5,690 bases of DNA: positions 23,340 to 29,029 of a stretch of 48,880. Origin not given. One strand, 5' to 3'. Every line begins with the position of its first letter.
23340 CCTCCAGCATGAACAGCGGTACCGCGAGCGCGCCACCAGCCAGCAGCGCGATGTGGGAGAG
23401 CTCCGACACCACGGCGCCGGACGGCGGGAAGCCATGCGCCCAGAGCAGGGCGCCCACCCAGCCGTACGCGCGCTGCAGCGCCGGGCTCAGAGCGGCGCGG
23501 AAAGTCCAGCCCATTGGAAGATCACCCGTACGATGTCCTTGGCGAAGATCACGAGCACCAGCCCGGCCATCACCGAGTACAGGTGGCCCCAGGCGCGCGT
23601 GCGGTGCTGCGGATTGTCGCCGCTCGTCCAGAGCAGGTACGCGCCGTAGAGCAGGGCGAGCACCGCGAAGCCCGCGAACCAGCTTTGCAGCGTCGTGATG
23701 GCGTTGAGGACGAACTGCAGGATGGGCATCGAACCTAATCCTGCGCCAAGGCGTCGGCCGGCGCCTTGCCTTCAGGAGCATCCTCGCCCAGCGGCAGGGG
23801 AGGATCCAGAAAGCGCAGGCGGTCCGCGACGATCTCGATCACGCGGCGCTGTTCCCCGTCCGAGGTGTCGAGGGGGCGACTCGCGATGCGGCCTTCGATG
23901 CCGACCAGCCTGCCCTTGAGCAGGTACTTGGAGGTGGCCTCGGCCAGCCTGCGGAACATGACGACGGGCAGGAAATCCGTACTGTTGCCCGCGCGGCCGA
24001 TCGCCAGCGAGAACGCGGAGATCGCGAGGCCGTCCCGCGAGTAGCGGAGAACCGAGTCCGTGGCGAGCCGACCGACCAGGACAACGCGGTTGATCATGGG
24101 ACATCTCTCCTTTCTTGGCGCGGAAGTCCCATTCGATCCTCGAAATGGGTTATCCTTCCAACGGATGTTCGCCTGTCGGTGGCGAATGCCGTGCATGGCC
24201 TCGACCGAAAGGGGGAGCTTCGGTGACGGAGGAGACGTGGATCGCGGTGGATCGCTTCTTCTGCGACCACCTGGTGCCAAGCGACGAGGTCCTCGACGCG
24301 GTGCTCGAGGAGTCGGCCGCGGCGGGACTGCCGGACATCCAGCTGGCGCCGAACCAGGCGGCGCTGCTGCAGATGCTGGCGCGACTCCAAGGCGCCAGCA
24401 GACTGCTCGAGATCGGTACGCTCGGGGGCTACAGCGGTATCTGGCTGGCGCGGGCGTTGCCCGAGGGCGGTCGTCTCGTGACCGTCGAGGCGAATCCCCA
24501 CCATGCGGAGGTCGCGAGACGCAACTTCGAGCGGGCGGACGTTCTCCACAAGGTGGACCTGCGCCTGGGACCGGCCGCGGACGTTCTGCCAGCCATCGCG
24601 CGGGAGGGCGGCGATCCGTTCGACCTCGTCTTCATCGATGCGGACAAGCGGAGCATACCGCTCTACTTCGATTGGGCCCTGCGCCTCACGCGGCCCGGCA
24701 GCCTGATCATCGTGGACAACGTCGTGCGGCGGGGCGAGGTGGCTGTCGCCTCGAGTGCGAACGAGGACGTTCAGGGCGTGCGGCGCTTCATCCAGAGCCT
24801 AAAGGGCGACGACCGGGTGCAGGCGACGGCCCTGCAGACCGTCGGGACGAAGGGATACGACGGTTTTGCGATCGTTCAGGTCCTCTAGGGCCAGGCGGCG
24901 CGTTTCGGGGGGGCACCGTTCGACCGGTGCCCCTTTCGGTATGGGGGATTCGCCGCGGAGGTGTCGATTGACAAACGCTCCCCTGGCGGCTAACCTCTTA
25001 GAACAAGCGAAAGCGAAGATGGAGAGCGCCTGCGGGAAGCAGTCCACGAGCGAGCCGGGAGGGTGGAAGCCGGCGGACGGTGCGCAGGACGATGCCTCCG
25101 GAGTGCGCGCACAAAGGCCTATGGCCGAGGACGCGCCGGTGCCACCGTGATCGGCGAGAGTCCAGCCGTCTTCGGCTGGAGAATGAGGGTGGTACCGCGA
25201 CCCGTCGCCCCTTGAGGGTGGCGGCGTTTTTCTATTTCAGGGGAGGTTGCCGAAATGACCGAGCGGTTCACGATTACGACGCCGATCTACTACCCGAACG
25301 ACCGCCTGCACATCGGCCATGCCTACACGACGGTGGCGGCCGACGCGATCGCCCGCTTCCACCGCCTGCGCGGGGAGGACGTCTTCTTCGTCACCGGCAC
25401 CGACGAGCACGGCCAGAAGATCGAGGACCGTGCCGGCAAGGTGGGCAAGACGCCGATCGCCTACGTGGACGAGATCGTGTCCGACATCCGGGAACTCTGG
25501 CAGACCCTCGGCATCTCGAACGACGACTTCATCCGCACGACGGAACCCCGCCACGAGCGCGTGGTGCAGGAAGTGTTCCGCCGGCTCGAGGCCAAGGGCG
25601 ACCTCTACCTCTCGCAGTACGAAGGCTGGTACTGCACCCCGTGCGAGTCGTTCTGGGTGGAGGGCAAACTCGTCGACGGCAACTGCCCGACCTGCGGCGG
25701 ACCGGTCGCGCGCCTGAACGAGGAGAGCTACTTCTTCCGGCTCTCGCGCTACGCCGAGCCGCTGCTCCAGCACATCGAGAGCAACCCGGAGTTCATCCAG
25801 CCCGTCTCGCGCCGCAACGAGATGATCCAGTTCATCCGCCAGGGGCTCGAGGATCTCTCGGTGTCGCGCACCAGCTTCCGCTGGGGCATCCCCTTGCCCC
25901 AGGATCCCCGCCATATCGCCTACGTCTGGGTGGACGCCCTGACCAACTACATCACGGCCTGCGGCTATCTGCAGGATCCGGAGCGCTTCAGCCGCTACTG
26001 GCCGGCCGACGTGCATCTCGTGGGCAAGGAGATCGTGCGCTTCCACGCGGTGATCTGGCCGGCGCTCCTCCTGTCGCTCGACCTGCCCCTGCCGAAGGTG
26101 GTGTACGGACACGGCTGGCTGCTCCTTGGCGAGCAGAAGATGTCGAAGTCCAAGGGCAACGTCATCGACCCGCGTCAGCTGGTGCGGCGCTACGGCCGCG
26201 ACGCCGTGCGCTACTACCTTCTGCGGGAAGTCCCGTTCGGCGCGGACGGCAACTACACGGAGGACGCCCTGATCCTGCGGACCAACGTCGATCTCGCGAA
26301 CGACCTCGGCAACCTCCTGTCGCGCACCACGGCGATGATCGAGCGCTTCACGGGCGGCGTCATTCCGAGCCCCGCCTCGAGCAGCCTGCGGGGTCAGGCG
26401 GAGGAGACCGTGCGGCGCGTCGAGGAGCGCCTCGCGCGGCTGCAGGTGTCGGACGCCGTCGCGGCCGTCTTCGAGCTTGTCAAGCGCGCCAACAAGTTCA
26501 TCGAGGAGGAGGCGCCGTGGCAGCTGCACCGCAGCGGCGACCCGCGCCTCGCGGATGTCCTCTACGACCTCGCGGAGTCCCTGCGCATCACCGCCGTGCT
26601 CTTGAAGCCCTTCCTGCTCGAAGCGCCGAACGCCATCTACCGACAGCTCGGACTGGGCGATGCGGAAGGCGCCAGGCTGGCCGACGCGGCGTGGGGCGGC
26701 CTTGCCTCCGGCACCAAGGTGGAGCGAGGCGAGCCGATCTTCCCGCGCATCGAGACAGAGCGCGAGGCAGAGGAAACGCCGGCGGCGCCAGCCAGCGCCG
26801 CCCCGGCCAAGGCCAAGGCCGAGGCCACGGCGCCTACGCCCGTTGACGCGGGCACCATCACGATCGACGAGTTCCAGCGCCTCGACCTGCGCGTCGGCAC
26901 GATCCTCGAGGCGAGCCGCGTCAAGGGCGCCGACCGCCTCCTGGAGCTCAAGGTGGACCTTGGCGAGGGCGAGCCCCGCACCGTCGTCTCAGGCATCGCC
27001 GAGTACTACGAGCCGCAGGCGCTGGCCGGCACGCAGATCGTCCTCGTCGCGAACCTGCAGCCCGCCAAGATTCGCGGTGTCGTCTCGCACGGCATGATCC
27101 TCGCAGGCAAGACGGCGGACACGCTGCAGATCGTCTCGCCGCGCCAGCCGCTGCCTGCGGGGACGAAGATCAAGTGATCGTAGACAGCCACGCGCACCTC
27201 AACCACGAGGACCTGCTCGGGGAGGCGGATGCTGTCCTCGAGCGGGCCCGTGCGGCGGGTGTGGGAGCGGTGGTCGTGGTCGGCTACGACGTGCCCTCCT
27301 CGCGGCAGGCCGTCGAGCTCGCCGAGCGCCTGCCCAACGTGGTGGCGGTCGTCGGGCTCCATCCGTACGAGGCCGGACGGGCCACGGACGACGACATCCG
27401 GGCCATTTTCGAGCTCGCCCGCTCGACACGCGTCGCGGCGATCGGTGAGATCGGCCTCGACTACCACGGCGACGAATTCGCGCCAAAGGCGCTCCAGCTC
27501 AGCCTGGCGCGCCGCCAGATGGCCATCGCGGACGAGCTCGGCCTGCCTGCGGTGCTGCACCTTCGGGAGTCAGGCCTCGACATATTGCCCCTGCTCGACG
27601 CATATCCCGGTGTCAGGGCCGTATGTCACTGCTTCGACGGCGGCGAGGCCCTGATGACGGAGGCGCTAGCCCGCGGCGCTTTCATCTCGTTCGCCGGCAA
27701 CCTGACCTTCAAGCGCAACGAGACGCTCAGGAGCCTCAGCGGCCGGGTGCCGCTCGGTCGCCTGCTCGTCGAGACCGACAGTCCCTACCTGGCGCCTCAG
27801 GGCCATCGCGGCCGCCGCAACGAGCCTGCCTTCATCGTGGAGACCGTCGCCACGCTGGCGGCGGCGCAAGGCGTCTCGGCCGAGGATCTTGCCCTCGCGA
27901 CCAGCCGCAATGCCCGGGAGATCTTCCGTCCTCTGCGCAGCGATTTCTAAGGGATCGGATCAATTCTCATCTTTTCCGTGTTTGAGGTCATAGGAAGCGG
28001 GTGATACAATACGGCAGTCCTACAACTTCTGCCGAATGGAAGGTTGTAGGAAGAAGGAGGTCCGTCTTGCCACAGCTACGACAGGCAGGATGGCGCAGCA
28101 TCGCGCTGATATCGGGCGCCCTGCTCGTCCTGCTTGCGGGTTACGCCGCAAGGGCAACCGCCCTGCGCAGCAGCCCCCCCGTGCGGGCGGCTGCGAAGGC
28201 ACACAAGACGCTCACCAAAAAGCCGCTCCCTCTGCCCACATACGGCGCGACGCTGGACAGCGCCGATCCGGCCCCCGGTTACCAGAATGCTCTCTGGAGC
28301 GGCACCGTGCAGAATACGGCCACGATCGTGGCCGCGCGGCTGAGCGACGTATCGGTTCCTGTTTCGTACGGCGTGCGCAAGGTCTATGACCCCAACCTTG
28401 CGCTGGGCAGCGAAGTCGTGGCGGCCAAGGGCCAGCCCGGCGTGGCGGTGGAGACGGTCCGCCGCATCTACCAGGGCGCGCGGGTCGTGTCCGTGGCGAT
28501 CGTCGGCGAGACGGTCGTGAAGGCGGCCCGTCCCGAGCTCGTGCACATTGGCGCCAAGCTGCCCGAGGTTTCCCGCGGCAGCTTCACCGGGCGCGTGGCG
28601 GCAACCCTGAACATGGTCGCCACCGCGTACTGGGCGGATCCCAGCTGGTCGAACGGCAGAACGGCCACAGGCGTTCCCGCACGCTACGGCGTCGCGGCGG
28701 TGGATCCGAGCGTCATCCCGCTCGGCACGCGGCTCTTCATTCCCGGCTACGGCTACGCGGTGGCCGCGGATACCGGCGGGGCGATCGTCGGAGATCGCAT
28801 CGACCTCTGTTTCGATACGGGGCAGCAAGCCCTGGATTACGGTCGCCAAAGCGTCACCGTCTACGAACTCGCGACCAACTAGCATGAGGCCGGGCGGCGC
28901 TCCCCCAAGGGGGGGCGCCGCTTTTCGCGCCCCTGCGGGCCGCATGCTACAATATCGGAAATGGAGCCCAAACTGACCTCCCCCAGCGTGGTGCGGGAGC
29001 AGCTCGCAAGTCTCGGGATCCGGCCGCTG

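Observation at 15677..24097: Hybrid T4SS-like / Tad-like gene array with an SSB but no relaxase, coupling protein, hydrolase, Flp pilin or prepilin peptidase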

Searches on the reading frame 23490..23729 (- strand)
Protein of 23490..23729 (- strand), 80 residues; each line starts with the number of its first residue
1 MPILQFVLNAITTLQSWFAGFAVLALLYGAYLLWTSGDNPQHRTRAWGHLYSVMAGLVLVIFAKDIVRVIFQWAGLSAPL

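Call 8: search_protein_families(library=pfam, max_evalue=0.1, proteins=[window:23490-23729:-])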
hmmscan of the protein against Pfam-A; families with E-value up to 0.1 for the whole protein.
window:23490-23729:- (80 aa): 2 families
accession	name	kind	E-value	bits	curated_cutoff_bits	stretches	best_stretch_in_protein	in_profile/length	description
PF18895.5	T4SS_pilin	-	8e-09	35.9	26.6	1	9-70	14-71/71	Type IV secretion system pilin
PF04956.18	TrbC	-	4.8e-05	23.9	27.9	1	2-69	36-97/98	TrbC/VIRB2 pilin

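Call 9: search_protein_families(library=ncbifam, max_evalue=0.1, proteins=[window:23490-23729:-])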
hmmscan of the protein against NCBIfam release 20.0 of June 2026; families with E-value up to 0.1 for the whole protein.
window:23490-23729:- (80 aa): 1 family
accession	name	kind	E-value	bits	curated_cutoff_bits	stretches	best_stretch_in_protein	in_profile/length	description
NF045849.1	ICE_MMCAP2_0565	equivalog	0.00046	19.8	40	1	9-68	15-74/80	Mbov_0395 family pilin-like conjugal transfer protein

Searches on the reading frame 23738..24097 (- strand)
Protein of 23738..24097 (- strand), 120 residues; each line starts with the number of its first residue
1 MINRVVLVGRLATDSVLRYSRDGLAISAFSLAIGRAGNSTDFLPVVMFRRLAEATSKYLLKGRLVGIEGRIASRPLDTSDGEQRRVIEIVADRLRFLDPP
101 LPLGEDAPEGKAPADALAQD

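Call 8: search_protein_families(library=pfam, max_evalue=0.1, proteins=[window:23738-24097:-])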
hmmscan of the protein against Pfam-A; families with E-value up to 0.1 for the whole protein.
window:23738-24097:- (120 aa): 2 families
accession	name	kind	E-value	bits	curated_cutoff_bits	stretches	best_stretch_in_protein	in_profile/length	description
PF00436.31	SSB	-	3e-23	82.3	26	1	2-97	1-104/104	Single-strand binding protein family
PF01336.31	tRNA_anti-codon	-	0.021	15.2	27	1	40-95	26-73/75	OB-fold nucleic acid binding domain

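Call 9: search_protein_families(library=ncbifam, max_evalue=0.1, proteins=[window:23738-24097:-])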
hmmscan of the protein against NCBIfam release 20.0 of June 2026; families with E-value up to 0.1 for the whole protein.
window:23738-24097:- (120 aa): 18 families
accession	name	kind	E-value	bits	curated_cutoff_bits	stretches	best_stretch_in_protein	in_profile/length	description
TIGR00621.2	ssb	subfamily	1.4e-22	80.8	53.95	1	1-99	3-109/165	single-stranded DNA-binding protein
NF005241.0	PRK06751.1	equivalog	1.6e-21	77.2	313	1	1-105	1-111/173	single-stranded DNA-binding protein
NF005580.0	PRK07275.1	subfamily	4.8e-20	72.4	254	1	1-98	1-104/162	single-stranded DNA-binding protein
NF005242.0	PRK06752.1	equivalog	3e-16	59.6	189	1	1-98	1-104/112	single-stranded DNA-binding protein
NF005406.0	PRK06958.1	subfamily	7.9e-15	55.8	252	1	2-97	4-108/182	single-stranded DNA-binding protein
NF006297.0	PRK08486.1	equivalog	7.8e-14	52.2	212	1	1-98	1-106/182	single-stranded DNA-binding protein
NF006445.0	PRK08763.1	subfamily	1.3e-13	51.5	246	1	2-98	5-109/164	single-stranded DNA-binding protein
NF006533.0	PRK09010.1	subfamily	4.2e-12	46.4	260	1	2-92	6-105/177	single-stranded DNA-binding protein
NF004357.0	PRK05733.1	subfamily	2.3e-11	44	241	1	2-92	5-103/172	single-stranded DNA-binding protein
NF005674.0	PRK07459.1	equivalog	1.2e-10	41.4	161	1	2-97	3-101/121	single-stranded DNA-binding protein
NF005851.0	PRK07772.1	subfamily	2.3e-10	41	194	1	5-93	7-105/191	single-stranded DNA-binding protein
NF010292.0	PRK13732.1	subfamily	2.5e-10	40.5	265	1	2-91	6-103/175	single-stranded DNA-binding protein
NF005579.0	PRK07274.1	equivalog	9.6e-10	38.3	169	1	1-97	1-102/131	single-stranded DNA-binding protein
NF004972.0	PRK06341.1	equivalog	2.5e-06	27.5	254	1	2-92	5-105/166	single-stranded DNA-binding protein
NF004476.0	PRK05813.1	equivalog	0.0001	21.9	171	1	3-83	110-189/219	single-stranded DNA-binding protein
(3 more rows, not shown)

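Call 103: search_solved_structures(query=window:23738-24097:-, max_evalue=0.00001)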
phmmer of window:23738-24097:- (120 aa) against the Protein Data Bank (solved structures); distinct sequences matched with E-value up to 0.00001: 30.
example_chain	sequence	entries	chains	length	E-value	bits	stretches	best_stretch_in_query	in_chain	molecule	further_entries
5yyu_A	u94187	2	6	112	2.7e-20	75.9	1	1-99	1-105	Single-stranded DNA-binding protein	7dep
7d8j_A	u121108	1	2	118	3e-20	75.8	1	1-100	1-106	Single-stranded DNA-binding protein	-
7r4w_A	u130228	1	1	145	3.8e-20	75.5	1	3-100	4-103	Single-stranded DNA-binding protein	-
6bhw_A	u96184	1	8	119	6.8e-19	71.4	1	1-100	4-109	Single-stranded DNA-binding protein A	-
8gw5_A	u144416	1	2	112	7e-19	71.4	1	1-99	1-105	Single-stranded DNA-binding protein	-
5xgt_A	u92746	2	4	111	8e-19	71.2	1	1-99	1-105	Single-stranded DNA-binding protein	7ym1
6bhx_A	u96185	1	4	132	9.8e-19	70.9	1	1-100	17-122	Single-stranded DNA-binding protein A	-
3vdy_A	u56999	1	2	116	1.5e-17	67.1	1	1-100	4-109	Single-stranded DNA-binding protein ssbB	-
1z9f_A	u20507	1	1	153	1.1e-16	64.3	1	2-107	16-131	Single-strand binding protein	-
2ihf_A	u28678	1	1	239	2.3e-15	60.1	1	2-107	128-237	Single-stranded DNA-binding protein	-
2cwa_A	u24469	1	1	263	4e-15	59.3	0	2-106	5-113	Single-strand binding protein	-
2fxq_A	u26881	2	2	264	1.5e-14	57.4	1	2-95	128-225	Single-strand binding protein | Single-stranded DNA-binding protein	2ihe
1sru_A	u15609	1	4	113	1.2e-10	44.9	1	2-91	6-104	Single-strand binding protein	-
1eyg_A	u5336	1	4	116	1.2e-10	44.8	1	2-91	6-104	SINGLE-STRAND DNA-BINDING PROTEIN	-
1kaw_A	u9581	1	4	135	1.8e-10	44.3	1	2-92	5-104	SINGLE-STRANDED DNA BINDING PROTEIN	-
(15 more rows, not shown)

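Call 104: search_dna_similar(query=window:23738-24097:-, collection=plasmids, mode=protein, max_evalue=1e-8, max_rows=15)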
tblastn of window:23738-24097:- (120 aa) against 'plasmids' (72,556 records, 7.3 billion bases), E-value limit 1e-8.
Records with a match: 2421; places in all: 2589; records where one place covers at least 80% of the query: 15.
Best place of each record, by identity: <60% 2421.
By first word of the organism name: Enterococcus 955; Klebsiella 530; Escherichia 336; Salmonella 127; Bacillus 74; Clostridium 59; Citrobacter 44; Enterobacter 32; Burkholderia 21; Pseudomonas 16; and 81 more.
By predicted mobility (MOB-suite, as given by PLSDB): conjugative 1249; non-mobilizable 729; mobilizable 443.
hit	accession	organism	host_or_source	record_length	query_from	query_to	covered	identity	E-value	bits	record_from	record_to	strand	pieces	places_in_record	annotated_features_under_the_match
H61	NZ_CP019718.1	Paenibacillus larvae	honeybees,cell culture,foul brood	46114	2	110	91%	42.2%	1e-17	84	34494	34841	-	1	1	ssb: single-stranded DNA-binding protein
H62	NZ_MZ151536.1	Listeria seeligeri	-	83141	1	113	94%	40.2%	4e-16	80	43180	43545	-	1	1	ssb: single-stranded DNA-binding protein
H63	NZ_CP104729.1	Lysinibacillus fusiformis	Pure isolate,polyester fabric recovered ...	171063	1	108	90%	40.4%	3e-14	74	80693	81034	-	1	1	ssb: single-stranded DNA-binding protein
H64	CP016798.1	Levilactobacillus brevis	cell culture,wheat beer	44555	1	120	100%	36.2%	6e-15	76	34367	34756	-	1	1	single-stranded DNA-binding protein | hypothetical protein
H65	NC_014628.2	Paenibacillus polymyxa SC2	-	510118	1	91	76%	47.4%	6e-20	91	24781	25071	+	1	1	ssb: single-stranded DNA-binding protein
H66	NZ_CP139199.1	Paenibacillus polymyxa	mixed culture,soil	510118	1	91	76%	47.4%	6e-20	91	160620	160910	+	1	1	ssb: single-stranded DNA-binding protein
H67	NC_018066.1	Desulfosporosinus acidiphilus SJ4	acid mining effluent decantation pond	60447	1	111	93%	38.7%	3e-18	86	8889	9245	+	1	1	ssb: single-stranded DNA-binding protein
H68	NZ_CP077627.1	Clostridium estertheticum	single colony,bovine feces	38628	2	118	98%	36.6%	2e-15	78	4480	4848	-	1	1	hypothetical protein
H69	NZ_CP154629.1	Acetoanaerobium noterae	cell culture,Sludge of a digestion ...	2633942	2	107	88%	39.8%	6e-12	68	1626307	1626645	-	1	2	none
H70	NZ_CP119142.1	Neisseria gonorrhoeae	Homo sapiens,whole organism,synovial ...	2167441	2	115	95%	36.1%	3e-12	69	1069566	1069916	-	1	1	none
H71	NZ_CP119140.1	Neisseria gonorrhoeae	Homo sapiens,whole organism,blood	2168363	2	115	95%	36.1%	4e-12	68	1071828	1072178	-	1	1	none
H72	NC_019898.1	Thermobacillus composti KWC4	-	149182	1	91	76%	44.9%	4e-18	85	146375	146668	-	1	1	ssb: single-stranded DNA-binding protein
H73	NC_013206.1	Alicyclobacillus acidocaldarius subsp. acidocaldarius DSM ...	-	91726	1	91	76%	44.3%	5e-19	88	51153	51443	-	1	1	single-stranded DNA-binding protein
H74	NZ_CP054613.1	Paenibacillus cellulosilyticus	cell culture,soil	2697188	1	91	76%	44.3%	1e-18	87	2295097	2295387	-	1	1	none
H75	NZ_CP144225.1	Alkalihalophilus pseudofirmus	soil,soil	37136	1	91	76%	44.3%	4e-18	86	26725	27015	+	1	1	ssb: single-stranded DNA-binding protein | hypothetical protein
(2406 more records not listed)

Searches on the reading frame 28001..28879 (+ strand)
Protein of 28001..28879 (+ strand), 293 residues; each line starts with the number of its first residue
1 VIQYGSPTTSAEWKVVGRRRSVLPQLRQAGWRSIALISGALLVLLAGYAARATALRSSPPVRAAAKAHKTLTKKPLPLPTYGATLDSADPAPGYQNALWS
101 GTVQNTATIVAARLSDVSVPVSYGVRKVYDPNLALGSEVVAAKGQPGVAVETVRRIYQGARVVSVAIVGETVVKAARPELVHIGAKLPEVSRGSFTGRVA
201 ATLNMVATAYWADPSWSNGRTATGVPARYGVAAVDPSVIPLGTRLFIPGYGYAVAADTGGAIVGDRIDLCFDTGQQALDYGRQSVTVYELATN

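Call 10: search_protein_families(library=pfam, max_evalue=0.01, proteins=[window:28001-28879:+])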
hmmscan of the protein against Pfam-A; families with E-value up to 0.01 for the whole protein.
window:28001-28879:+ (293 aa): 2 families
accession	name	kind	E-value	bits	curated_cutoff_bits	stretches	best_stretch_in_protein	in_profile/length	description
PF06725.17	3D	-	3.6e-19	69.2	23.8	1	232-290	3-71/72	3D domain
PF07501.17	G5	-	9.7e-14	51.8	23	1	118-186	7-75/75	G5 domain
